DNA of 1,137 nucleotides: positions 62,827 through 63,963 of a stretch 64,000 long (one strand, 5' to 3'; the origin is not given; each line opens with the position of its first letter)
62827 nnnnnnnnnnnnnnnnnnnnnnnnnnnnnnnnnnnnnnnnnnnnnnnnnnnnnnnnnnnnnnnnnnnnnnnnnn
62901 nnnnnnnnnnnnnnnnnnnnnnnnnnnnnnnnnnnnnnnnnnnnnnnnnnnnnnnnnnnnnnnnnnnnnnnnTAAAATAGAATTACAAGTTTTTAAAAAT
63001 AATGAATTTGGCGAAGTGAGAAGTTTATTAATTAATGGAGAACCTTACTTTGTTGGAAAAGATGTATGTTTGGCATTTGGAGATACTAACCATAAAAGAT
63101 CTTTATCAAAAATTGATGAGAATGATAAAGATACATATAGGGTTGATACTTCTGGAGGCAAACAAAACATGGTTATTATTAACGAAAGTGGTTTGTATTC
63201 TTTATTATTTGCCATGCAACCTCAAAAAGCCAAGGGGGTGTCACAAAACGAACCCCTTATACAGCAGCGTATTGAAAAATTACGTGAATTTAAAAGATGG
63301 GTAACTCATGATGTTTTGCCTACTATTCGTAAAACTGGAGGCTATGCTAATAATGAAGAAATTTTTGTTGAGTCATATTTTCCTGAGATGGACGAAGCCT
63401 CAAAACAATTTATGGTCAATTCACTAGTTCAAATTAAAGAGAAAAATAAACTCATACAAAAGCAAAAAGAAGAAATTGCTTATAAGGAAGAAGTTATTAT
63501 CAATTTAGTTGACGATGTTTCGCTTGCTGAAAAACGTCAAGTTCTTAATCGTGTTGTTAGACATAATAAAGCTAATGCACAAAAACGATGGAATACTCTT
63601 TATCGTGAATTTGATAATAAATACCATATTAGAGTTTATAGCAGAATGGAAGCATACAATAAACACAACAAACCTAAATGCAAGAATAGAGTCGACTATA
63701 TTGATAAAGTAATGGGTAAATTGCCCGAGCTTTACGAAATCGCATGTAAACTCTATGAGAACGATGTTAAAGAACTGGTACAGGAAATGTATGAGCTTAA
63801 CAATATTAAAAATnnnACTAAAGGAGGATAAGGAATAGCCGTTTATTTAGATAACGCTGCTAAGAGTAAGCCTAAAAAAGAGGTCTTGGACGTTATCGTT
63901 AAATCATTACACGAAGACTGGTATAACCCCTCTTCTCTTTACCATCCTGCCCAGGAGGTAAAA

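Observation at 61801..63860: Three or four consecutive genes whose only plausible initiation codon is ATA, placed 6-8 nt after a strong AAGGAGG RBS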

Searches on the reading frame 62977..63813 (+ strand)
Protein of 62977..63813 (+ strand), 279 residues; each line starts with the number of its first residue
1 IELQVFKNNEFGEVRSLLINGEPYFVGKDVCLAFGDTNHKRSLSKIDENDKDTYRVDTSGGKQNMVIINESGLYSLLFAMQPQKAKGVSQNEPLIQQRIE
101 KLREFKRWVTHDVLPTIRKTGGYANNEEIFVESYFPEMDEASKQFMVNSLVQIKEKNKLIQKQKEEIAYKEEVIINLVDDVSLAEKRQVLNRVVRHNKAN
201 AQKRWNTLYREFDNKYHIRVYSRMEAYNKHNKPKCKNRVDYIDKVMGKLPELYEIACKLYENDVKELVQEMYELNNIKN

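Call 12: find_encoding_contigs(protein=window:63016-63813:+, flank=10000, max_places=6)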
Protein seq(266 aa) (266 aa): 5 contigs read that carry it; 1 place shown.
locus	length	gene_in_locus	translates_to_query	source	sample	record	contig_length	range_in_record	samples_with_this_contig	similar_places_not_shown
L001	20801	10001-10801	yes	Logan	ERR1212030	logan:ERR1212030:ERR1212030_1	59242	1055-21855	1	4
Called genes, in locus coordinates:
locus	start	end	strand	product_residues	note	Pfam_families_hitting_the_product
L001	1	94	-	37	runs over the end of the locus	-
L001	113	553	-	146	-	PF04002:RadC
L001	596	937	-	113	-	-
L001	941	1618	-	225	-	-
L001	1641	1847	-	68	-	-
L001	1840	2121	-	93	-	-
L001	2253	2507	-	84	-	PF00805:Pentapeptide (weak)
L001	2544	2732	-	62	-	-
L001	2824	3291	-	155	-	-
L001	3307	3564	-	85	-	-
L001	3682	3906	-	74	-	-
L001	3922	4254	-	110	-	PF12098:DUF3574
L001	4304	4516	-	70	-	-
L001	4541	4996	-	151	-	-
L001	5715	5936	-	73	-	-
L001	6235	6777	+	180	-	-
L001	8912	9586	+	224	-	-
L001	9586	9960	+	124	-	-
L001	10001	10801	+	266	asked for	PF02498:Bro-N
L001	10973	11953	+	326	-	PF00155:Aminotran_1_2 (weak), PF00266:Aminotran_5, PF01212:Beta_elim_lyase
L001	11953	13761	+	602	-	-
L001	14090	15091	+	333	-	-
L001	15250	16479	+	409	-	PF27386:YonJ_N (weak), PF27387:YonJ_CC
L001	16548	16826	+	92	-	PF00216:Bac_DNA_binding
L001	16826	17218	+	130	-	-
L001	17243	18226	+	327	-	PF27269:YonG_N, PF27316:YonG_C (weak)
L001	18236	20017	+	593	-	-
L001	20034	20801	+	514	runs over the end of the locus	-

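Call 17: find_related_loci(query=L001:10820-11950:+, collection=viral_contigs, flank=3000)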
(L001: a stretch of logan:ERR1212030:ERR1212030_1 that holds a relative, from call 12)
Query L001:10820-11950:+ (377 aa) in viral_contigs; peptide patterns used: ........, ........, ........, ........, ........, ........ (x = any residue, [..] = any of these).
19 stretches matched a pattern, but none encodes a relative of the query by tblastn (E <= 1e-3).

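Call 18: find_homologous_proteins(query=L001:10820-11950:+, max_evalue=1e-10)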
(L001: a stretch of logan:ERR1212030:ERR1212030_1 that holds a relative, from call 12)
Query L001:10820-11950:+ (377 aa): 7955 proteins with E <= 1e-10 among 8000 candidates; the best 120 are listed.
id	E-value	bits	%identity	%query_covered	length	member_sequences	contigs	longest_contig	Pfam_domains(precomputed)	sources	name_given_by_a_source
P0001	2.7e-231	785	98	95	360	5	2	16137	PF00155.28,PF00266.26,PF01212.28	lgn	-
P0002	1.8e-209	713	87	95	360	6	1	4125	PF00266.26,PF01212.28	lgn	-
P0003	2.4e-140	486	69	88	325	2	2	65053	PF00266.26,PF01212.28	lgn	-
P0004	6.5e-136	471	61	95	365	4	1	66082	PF00155.28,PF00266.26,PF01212.28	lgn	-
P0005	1.2e-117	411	52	96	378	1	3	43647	PF00266.26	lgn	-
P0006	1.5e-108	381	56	85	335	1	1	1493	PF00266.26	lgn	-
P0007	3.0e-107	377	56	88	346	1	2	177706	PF00266.26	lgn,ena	-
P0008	2.2e-106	374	52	95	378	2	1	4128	PF00266.26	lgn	-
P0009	1.3e-105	371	50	97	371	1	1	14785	PF00266.26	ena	-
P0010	4.3e-105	370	57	88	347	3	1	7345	PF00266.26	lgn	-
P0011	7.8e-105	369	49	96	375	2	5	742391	PF00155.28,PF00266.26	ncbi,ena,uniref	ncbi:MAG: cysteine desulfurase family protein [Beduini sp.]|uniref:cysteine desulfurase family prote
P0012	1.1e-103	365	48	99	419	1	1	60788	PF00266.26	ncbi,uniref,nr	ncbi:cysteine desulfurase family protein [Faecalibacillus intestinalis]|uniref:cysteine desulfurase 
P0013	1.2e-103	365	50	96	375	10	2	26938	PF00155.28,PF00266.26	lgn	-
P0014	5.6e-103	363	55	88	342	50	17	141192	PF00266.26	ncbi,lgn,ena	-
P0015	9.8e-103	362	50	96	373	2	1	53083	PF00155.28,PF00266.26,PF01212.28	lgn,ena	-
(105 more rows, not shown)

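Call 20: find_encoding_contigs(protein=P0003, flank=6000, max_places=3)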
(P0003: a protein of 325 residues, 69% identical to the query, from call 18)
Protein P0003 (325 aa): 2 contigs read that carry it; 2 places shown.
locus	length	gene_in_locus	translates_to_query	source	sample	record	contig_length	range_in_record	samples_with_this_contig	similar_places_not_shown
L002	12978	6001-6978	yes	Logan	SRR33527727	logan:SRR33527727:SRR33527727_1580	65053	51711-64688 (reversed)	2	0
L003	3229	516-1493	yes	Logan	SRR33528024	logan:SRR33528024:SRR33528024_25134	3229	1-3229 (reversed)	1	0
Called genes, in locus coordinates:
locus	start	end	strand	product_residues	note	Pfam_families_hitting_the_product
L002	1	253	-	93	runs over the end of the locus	-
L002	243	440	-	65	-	-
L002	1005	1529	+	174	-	-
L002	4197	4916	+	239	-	-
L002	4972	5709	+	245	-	PF02498:Bro-N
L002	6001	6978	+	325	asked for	PF00266:Aminotran_5, PF01212:Beta_elim_lyase (weak)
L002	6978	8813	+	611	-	-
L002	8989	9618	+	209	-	PF13392:HNH_3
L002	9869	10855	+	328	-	-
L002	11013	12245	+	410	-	PF27387:YonJ_CC (weak)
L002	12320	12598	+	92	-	PF00216:Bac_DNA_binding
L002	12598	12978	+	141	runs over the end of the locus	-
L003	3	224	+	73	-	?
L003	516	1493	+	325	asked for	PF00266:Aminotran_5, PF01212:Beta_elim_lyase (weak)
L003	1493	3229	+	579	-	?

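Call 21: find_encoding_contigs(protein=P0004, flank=6000, max_places=3)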
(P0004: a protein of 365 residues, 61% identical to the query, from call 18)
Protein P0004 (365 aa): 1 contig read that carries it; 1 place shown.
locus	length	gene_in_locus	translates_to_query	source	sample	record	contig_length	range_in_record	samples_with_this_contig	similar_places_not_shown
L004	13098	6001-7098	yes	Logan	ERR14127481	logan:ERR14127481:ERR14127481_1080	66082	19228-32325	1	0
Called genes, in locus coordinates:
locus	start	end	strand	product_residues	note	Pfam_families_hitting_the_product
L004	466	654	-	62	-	-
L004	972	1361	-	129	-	-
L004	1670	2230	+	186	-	-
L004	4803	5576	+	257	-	-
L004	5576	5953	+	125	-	-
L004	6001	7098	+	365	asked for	PF00266:Aminotran_5, PF00155:Aminotran_1_2 (weak), PF01212:Beta_elim_lyase (weak)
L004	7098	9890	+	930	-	-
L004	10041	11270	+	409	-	PF27387:YonJ_CC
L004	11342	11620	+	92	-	PF00216:Bac_DNA_binding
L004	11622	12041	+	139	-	-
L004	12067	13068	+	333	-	PF27269:YonG_N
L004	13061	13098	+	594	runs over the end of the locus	PF03237:Terminase_6N (faint)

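Call 22: find_encoding_contigs(protein=P0014, flank=6000, max_places=4)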
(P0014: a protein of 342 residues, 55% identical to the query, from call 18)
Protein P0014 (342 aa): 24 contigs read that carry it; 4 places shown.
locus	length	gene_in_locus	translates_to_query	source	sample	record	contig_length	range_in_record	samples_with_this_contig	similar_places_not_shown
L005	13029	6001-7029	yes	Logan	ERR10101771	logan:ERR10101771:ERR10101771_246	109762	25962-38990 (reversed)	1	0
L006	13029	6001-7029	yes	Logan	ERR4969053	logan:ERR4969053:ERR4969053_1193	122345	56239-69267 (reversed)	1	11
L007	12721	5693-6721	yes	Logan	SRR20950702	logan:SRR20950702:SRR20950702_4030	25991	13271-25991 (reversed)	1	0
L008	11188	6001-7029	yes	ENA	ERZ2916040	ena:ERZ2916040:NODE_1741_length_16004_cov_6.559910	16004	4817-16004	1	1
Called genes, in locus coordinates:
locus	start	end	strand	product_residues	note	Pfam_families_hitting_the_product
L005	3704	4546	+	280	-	-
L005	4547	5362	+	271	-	-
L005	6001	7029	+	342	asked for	PF00266:Aminotran_5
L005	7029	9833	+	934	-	-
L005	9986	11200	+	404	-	PF27386:YonJ_N, PF27387:YonJ_CC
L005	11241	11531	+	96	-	PF00216:Bac_DNA_binding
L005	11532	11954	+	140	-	-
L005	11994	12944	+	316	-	PF27269:YonG_N, PF27316:YonG_C (weak)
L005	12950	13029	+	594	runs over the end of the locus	-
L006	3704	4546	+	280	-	-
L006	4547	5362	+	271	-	-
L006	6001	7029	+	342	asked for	PF00266:Aminotran_5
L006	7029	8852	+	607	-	-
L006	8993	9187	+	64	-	PF07463:NUMOD4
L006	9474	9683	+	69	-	-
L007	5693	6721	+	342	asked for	PF00266:Aminotran_5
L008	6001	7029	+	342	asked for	PF00266:Aminotran_5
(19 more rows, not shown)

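Call 28: find_related_loci(query=A2, collection=viral_contigs, flank=4000)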
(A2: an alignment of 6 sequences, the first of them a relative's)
Query A2 (377 aa) in viral_contigs; peptide patterns used: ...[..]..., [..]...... (x = any residue, [..] = any of these).
110 stretches matched a pattern; 6 encode a relative of the query (tblastn E <= 1e-3); 5 distinct loci.
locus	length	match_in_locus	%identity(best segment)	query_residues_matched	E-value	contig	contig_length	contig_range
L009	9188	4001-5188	50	1-375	3e-124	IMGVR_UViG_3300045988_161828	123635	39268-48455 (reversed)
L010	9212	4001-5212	51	1-373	3e-114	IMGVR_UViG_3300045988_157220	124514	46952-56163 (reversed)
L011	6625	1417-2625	49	1-373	9e-111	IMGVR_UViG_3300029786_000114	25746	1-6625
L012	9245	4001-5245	48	1-373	1e-109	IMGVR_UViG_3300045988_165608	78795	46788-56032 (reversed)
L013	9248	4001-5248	49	1-373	6e-115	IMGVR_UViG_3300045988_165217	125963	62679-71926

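Call 32: find_homologous_proteins(query=window:62977-63813:+, max_evalue=1e-20)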
Query window:62977-63813:+ (279 aa): 3751 proteins with E <= 1e-20 among 8000 candidates; the best 120 are listed.
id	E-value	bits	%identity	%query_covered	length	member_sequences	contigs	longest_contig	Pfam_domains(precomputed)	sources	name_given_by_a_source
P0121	5.3e-155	532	97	88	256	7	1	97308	PF02498.23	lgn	-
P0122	3.0e-144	497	82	100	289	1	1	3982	PF02498.23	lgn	-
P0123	1.9e-139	481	83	95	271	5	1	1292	PF02498.23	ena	-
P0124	1.1e-104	367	56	98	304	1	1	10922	PF02498.23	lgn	-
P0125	7.4e-102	358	81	77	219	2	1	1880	PF02498.23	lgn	-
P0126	5.1e-100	352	57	96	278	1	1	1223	PF02498.23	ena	-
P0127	5.9e-100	352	57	96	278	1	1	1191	PF02498.23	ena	-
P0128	4.7e-99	349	58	98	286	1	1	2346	PF02498.23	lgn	-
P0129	5.9e-99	349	57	96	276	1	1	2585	PF02498.23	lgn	-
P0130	9.3e-98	345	58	97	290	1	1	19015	PF02498.23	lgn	-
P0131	1.6e-97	344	58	96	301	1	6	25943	PF02498.23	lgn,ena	-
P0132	3.5e-95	336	56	96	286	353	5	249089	PF02498.23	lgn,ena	-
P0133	1.9e-92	327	58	99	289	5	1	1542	PF02498.23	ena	-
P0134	1.3e-90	321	53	97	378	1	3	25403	PF02498.23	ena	-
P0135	1.4e-90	321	55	97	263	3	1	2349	PF02498.23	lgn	-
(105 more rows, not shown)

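Call 34: find_encoding_contigs(protein=P0122, flank=4000, max_places=2)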
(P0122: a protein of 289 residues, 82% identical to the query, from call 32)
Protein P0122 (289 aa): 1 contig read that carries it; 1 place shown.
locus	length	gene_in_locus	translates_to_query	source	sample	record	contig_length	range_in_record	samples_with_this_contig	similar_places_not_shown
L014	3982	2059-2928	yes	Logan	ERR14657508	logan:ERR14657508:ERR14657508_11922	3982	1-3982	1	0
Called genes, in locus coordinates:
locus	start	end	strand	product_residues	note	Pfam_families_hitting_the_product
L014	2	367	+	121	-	?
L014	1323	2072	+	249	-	-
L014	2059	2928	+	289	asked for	PF02498:Bro-N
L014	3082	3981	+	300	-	?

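Call 35: find_encoding_contigs(protein=P0123, flank=4000, max_places=2)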
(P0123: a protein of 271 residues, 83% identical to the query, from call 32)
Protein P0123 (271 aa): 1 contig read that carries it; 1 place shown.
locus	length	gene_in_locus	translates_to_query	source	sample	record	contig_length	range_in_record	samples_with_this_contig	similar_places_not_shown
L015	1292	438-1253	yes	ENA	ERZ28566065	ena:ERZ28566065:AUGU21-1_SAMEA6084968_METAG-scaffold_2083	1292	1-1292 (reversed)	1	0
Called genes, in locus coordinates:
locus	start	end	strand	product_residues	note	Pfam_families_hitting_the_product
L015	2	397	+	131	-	?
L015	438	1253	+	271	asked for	PF02498:Bro-N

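Call 36: find_encoding_contigs(protein=P0121, flank=10000, max_places=2)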
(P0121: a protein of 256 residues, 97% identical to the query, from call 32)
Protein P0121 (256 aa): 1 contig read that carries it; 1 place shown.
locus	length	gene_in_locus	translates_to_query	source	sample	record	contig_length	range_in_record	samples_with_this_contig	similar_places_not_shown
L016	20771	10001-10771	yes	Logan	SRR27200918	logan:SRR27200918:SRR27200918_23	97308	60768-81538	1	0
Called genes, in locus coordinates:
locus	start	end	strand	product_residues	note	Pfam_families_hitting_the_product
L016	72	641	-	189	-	-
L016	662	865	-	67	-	-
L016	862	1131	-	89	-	-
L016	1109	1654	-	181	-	-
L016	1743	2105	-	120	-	-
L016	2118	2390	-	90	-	-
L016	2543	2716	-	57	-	-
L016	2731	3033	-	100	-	-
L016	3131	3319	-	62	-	-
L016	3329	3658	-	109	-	-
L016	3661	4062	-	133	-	-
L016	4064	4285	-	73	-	-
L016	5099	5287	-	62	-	-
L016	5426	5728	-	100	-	-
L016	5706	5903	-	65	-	-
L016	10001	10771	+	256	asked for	PF02498:Bro-N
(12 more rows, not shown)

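Call 39: find_related_loci(query=A2, collection=genome_contigs, flank=4000)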
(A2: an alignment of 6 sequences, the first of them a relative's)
Query A2 (377 aa) in genome_contigs; peptide patterns used: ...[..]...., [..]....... (x = any residue, [..] = any of these).
47 stretches matched a pattern; 21 encode a relative of the query (tblastn E <= 1e-3); 21 distinct loci.
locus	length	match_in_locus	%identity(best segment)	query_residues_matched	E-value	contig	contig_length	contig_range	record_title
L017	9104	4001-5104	50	1-364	1e-111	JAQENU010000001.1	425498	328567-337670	Coprobacillaceae bacterium UN01-12pH3A UN01-12pH3A.Scaf1, whole genome shotgun sequence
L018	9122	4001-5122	37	1-365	1e-69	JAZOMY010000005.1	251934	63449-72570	MAG: Ruminococcus sp. isolate T1900045644_YK20190338.MAGScoT_cleanbin_000005 SGB_8152_k141_374416, whole genome shotgun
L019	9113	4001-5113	36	3-365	1e-68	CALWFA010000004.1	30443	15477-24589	MAG: uncultured Clostridia bacterium isolate BRZ_AR__bin81 genome assembly, contig: BRZ_AR__NODE_1696_length_30443_cov_1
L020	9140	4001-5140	33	3-365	5e-62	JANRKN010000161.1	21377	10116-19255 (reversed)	MAG: Planctomycetota bacterium isolate bins.49 k141_1310619, whole genome shotgun sequence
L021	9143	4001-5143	33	3-372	8e-58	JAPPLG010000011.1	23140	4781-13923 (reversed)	MAG: Bdellovibrionales bacterium isolate RHO3_bin_17 NODE_3709_length_23140_cov_32.679142, whole genome shotgun sequence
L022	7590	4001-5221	32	3-373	2e-57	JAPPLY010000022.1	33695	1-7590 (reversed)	MAG: Bdellovibrionales bacterium isolate RHO3_bin_33 NODE_2449_length_33695_cov_13.743728, whole genome shotgun sequence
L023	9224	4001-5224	31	3-371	5e-55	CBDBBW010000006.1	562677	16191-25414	MAG: Bdellovibrionales bacterium isolate dea61dae-8d83-4a52-8d99-894d0c87a452 genome assembly, contig: contig_6, whole g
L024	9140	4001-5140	32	3-361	1e-54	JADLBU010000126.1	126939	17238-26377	MAG: Phycisphaerales bacterium isolate SJ192 c_000001850070, whole genome shotgun sequence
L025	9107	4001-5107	32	3-355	1e-52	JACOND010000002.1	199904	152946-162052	MAG: Bdellovibrionales bacterium isolate SP5OBV1 SP5OBV1_Ga0325881_102, whole genome shotgun sequence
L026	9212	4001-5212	32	3-364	7e-53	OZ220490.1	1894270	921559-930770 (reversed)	MAG: Bdellovibrionales bacterium isolate a27d8a8e-867a-4b05-bccb-c0e2e07202d2 genome assembly, chromosome: 1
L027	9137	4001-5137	32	1-367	1e-50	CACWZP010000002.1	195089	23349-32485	MAG: uncultured Clostridiales bacterium isolate RUG11065 genome assembly, contig: RUG11065_asm_2, whole genome shotgun s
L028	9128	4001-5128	31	4-367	1e-49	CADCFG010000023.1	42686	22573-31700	MAG: uncultured Clostridiales bacterium isolate RUG14601 genome assembly, contig: RUG14601_asm_23, whole genome shotgun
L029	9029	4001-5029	33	3-344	1e-48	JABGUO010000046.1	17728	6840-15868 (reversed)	MAG: Opitutia bacterium isolate SI034_bin157 k141_152674, whole genome shotgun sequence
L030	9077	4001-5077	34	4-357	3e-53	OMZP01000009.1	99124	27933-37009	uncultured Clostridiales bacterium isolate RUG103 genome assembly, contig: scaffold_365, whole genome shotgun sequence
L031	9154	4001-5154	63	1-377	1e-105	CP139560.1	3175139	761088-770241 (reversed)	Coprobacillaceae bacterium CR2/5/TPMF4 chromosome, complete genome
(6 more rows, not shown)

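Call 50: search_protein_families(library=pfam, proteins=[window:62977-63813:+, L001:10820-11950:+, L001:11953-13758:+], max_evalue=0.01)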
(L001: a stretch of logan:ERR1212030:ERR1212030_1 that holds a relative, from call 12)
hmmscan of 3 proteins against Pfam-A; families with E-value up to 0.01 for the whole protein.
window:62977-63813:+ (279 aa): 2 families
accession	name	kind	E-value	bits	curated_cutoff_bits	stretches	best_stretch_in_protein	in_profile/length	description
PF02498.22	Bro-N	-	9.9e-18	65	25.6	1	13-115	1-96/96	BRO family, N-terminal domain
PF10547.14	P22_AR_N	-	0.0071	17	30.7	0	19-86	15-87/115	P22_AR N-terminal domain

L001:10820-11950:+ (377 aa): 3 families
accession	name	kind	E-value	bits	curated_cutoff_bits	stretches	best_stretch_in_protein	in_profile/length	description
PF00266.25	Aminotran_5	-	5e-61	207.2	21.5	1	3-355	1-369/371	Aminotransferase class-V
PF01212.27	Beta_elim_lyase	-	2.1e-10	40.8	27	1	62-210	48-212/288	Beta-eliminating lyase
PF00155.27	Aminotran_1_2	-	1e-06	28.6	19.7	1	48-171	46-185/361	Aminotransferase class I and II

L001:11953-13758:+ (602 aa): 0 families

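Call 51: search_protein_families(library=phrogs, proteins=[window:62977-63813:+, L001:10820-11950:+, L001:11953-13758:+], max_evalue=0.001)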
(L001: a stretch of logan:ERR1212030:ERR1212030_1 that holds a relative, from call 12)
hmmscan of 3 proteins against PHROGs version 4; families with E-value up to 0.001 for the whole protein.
window:62977-63813:+ (279 aa): 11 families
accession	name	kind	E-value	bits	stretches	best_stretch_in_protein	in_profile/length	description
phrog_130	-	transcription regulation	1.1e-45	157.5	1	2-219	159-376/480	anti-repressor Ant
phrog_463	-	transcription regulation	1.4e-32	114.2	1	2-223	4-212/250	anti-repressor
phrog_2899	-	transcription regulation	2.8e-31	110.1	2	2-79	6-84/263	anti-repressor Ant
phrog_7940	-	unknown function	8.7e-30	105.1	2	3-86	4-87/252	-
phrog_245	-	transcription regulation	6.6e-23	82.7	1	8-269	48-272/319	anti-repressor Ant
phrog_2593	-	transcription regulation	1.8e-22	81.3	1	13-174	29-188/255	anti-repressor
phrog_2977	-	transcription regulation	1.4e-21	77.9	1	2-81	63-146/150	anti-repressor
phrog_2011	-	transcription regulation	4.1e-18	67.1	2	3-86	1-96/275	anti-repressor Ant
phrog_25722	-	unknown function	9.6e-15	55.7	1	14-126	15-111/150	-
phrog_5060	-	transcription regulation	9.8e-15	56.2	1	5-86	11-99/224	anti-repressor Ant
phrog_9976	-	transcription regulation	5.9e-14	53.3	1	13-127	10-110/188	anti-repressor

L001:10820-11950:+ (377 aa): 2 families
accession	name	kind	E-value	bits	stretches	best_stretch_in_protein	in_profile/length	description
phrog_12787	-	unknown function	1.4e-87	295.4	1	3-365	7-379/387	-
phrog_20062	-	unknown function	3.3e-06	27.5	1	45-206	38-214/349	-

L001:11953-13758:+ (602 aa): 1 family
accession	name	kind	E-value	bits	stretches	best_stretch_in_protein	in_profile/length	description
phrog_8308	-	unknown function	6e-70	237.7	1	5-602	3-550/847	-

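Call 55: search_dna_similar(query=L001:10820-11950:+, collection=phages, mode=protein, max_rows=25, max_evalue=1e-20)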
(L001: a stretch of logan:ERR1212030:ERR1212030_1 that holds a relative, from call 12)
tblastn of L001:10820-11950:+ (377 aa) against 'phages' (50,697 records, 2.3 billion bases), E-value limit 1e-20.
Records with a match: 35; places in all: 35; records where one place covers at least 80% of the query: 33.
Best place of each record, by identity: <60% 35.
By first word of the organism name: Listeria 14; Bacteriophage 10; Enterococcus 4; Staphylococcus 4; Acinetobacter 2; Salmonella 1.
By host as written in the record: - 14; Listeria monocytogenes 14; Staphylococcus aureus 4; Enterococcus faecalis 2; Salmonella enterica subsp. enterica serovar Kentucky 1.
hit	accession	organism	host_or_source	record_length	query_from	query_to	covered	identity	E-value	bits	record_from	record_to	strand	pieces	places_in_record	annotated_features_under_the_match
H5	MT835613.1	Bacteriophage sp.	human fecal samples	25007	3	367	97%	40.3%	3e-75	259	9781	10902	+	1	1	record has no annotation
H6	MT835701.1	Bacteriophage sp.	human fecal samples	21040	3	364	96%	36.8%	2e-68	239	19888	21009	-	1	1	record has no annotation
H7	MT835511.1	Bacteriophage sp.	human fecal samples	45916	3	373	98%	35.5%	6e-64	226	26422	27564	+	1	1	record has no annotation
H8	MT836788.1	Bacteriophage sp.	human fecal samples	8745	1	367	97%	35.6%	1e-57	208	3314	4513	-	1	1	record has no annotation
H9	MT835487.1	Bacteriophage sp.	human fecal samples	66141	3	365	96%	35.4%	5e-66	232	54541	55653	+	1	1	record has no annotation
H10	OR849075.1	Listeria phage LM 4-14-1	Listeria monocytogenes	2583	3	367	97%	33.9%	7e-54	196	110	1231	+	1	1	record has no annotation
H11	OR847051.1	Listeria phage LM 4-11-1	Listeria monocytogenes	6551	3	367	97%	33.9%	2e-53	196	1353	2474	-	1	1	record has no annotation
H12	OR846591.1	Enterococcus phage Efs 1-1-1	Enterococcus faecalis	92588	3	356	94%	34.9%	3e-48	181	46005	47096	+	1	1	record has no annotation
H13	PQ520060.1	Enterococcus phage IME_EF3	-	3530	3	356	94%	34.9%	3e-48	180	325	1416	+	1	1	record has no annotation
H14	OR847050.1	Listeria phage LM 4-11-1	Listeria monocytogenes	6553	3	367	97%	33.8%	3e-51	189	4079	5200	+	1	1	record has no annotation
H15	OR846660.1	Enterococcus phage Efs 1-1-1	Enterococcus faecalis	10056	3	368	97%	33.1%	2e-49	184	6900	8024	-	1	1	record has no annotation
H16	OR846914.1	Listeria phage LM 4-11-1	Listeria monocytogenes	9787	2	365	97%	33.2%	1e-53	196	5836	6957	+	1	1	record has no annotation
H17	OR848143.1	Listeria phage LM 4-14-1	Listeria monocytogenes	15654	2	365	97%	33.2%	1e-53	196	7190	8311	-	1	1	record has no annotation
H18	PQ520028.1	Enterococcus phage IME_EF3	-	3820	3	368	97%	32.8%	2e-49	184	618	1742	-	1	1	record has no annotation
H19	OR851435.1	Salmonella phage S.Kent 1-2-1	Salmonella enterica subsp. enterica ...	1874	1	367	94%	33.5%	1e-41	194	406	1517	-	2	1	record has no annotation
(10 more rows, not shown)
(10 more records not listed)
